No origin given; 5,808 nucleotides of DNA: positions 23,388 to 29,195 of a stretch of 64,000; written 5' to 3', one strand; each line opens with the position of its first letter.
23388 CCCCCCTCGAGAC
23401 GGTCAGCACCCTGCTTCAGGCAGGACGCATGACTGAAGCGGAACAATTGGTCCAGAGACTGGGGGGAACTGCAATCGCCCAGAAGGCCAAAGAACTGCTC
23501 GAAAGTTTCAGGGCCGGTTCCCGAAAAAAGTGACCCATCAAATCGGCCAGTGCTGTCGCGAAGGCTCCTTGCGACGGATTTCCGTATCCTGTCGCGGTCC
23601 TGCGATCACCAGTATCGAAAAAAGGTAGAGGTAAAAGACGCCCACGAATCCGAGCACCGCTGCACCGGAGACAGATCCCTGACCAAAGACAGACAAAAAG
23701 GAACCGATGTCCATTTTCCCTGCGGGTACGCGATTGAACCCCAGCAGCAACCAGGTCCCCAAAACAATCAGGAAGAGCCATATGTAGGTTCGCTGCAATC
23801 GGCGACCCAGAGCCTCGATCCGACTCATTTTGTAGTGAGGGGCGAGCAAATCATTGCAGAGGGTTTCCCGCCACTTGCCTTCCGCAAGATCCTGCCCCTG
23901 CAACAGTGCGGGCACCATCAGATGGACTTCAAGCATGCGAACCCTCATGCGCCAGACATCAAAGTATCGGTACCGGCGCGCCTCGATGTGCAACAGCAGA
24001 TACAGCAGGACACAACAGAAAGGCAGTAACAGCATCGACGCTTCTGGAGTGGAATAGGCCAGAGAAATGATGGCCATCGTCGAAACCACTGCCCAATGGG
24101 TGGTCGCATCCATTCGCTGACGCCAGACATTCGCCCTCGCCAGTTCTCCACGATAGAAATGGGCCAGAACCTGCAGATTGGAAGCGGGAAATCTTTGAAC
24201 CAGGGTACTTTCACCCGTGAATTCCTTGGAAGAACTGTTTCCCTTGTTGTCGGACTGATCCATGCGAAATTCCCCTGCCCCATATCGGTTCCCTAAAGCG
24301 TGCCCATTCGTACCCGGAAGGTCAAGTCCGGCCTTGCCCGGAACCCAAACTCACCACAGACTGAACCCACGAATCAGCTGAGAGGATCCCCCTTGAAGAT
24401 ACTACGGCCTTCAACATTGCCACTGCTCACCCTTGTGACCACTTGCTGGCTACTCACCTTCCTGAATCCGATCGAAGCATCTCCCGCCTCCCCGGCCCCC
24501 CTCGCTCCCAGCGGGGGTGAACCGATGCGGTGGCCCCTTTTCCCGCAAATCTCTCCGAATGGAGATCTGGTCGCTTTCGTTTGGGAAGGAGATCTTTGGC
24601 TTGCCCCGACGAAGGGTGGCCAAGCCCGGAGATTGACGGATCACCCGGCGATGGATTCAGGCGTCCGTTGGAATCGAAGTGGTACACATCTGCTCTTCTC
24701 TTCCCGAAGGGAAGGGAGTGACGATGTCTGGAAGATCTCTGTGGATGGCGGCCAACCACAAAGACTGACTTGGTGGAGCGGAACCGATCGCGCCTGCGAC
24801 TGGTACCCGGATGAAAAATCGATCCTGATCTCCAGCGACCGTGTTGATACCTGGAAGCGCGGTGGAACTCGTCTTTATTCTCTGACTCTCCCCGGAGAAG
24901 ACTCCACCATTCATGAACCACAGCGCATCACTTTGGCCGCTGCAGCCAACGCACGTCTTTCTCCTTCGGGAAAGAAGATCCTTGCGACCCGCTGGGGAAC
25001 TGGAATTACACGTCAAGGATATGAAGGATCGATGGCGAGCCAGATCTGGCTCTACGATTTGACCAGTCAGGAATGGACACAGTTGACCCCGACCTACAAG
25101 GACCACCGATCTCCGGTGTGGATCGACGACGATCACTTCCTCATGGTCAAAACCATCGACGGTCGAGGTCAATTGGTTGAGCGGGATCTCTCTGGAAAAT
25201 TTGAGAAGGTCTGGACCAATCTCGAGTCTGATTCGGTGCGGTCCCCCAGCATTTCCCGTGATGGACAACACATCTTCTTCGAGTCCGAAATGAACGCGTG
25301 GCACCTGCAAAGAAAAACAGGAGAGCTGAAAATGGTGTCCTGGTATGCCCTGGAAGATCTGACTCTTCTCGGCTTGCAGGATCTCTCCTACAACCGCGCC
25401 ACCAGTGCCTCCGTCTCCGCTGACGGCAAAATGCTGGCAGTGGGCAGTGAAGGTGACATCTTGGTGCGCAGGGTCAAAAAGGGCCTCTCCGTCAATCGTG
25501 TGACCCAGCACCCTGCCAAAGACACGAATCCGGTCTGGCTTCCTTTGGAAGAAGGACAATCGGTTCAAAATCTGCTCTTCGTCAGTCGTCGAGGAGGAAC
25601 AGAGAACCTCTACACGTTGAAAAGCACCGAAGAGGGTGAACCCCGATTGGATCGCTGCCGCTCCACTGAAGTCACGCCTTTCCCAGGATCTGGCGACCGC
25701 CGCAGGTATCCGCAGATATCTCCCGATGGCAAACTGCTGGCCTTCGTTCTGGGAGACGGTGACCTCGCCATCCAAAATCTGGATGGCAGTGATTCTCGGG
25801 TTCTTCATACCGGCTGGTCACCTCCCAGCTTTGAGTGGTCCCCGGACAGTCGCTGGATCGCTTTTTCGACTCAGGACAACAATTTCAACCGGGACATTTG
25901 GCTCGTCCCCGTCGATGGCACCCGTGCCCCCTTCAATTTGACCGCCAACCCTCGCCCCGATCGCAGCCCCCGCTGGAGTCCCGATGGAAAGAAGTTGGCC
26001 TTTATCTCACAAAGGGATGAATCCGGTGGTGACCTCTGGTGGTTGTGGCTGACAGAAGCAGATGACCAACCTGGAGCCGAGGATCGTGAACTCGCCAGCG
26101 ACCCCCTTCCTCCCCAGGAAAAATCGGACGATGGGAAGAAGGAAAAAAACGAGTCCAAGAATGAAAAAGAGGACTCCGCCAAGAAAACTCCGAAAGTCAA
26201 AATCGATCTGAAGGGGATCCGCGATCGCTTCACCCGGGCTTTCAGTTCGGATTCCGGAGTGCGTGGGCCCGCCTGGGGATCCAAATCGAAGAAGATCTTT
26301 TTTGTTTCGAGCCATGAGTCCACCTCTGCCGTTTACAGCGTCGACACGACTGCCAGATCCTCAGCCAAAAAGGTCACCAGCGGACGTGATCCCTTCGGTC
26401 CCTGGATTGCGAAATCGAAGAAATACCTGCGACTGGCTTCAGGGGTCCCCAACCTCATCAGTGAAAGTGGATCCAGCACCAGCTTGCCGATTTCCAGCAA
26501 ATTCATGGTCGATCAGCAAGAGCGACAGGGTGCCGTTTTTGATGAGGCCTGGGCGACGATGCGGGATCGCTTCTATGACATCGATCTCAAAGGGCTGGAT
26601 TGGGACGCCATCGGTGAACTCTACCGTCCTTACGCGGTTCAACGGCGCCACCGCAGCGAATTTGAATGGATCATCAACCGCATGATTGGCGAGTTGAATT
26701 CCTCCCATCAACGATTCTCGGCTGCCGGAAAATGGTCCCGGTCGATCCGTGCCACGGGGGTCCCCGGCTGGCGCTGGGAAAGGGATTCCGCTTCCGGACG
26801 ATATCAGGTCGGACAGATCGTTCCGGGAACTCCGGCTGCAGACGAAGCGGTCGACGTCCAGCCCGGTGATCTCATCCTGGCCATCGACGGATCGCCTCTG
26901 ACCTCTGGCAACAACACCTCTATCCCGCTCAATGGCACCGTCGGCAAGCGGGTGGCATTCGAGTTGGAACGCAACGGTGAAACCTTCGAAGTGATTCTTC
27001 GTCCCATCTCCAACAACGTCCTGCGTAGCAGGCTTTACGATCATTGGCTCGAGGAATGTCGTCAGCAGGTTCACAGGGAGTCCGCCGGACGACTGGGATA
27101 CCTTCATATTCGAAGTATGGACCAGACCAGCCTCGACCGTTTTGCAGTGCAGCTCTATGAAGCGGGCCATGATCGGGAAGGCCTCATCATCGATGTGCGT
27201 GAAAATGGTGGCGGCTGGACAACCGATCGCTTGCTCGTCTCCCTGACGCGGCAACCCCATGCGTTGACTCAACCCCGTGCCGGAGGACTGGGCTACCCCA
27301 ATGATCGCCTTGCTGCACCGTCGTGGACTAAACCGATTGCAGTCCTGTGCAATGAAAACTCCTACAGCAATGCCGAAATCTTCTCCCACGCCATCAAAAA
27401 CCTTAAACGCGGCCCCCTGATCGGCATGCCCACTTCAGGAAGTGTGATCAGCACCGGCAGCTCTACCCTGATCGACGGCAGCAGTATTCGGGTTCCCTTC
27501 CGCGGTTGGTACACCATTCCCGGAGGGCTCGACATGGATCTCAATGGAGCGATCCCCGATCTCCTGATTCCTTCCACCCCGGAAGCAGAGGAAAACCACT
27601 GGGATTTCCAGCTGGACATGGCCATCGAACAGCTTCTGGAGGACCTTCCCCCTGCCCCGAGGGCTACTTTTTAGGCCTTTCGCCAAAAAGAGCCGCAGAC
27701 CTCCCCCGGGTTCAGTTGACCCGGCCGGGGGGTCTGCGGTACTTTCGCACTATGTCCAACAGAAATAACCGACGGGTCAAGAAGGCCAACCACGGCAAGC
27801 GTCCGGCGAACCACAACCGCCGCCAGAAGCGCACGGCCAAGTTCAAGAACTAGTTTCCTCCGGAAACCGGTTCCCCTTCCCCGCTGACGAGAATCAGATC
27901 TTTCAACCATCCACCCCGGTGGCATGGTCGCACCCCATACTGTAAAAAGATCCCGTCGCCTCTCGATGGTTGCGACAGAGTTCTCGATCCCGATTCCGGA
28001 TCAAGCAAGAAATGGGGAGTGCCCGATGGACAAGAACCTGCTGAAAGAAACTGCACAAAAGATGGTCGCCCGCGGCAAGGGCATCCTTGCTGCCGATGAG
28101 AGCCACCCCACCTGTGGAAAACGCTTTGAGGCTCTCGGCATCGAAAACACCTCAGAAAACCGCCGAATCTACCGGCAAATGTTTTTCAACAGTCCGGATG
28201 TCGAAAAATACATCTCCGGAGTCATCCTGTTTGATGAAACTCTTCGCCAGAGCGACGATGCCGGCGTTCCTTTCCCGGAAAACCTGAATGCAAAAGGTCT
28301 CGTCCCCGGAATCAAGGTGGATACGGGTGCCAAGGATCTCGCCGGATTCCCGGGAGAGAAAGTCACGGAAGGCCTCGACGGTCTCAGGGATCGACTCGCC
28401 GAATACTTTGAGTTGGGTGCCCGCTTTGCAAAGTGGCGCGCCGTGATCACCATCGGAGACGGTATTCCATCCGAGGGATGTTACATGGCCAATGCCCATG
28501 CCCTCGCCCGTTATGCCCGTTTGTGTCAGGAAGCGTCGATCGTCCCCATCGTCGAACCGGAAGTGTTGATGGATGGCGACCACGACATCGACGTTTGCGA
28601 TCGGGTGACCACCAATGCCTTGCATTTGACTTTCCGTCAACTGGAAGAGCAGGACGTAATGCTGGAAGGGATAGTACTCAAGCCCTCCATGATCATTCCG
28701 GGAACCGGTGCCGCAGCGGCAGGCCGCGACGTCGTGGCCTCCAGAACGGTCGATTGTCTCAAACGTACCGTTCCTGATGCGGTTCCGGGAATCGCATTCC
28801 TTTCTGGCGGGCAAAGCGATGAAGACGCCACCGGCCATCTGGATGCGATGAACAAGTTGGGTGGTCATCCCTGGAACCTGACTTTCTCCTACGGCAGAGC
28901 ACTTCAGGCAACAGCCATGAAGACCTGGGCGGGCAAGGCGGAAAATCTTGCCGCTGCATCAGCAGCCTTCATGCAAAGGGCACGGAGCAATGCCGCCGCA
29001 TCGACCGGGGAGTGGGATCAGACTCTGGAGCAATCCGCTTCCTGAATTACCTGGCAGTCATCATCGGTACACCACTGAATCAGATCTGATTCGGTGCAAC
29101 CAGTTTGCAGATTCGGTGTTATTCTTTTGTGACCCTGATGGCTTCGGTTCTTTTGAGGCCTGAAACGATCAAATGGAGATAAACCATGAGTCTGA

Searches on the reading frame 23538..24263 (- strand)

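Call 38: search_protein_families(library=pfam, proteins=[window:23538-24263:-], max_evalue=0.0001)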
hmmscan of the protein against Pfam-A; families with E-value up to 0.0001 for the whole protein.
window:23538-24263:- (241 aa): 1 family
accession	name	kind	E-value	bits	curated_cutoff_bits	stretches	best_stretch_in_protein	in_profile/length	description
PF10028.14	DUF2270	-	1.4e-53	181.7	25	1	34-216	1-182/184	Predicted integral membrane protein (DUF2270)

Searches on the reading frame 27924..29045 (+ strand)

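Call 70: search_protein_families(library=pfam, proteins=[window:27924-29045:+], max_evalue=0.00001)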
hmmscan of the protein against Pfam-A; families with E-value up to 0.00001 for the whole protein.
window:27924-29045:+ (373 aa): 1 family
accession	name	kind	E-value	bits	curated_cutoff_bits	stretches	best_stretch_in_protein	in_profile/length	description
PF00274.25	Glycolytic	-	4.6e-136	453.6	22.2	1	40-371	2-336/349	Fructose-bisphosphate aldolase class-I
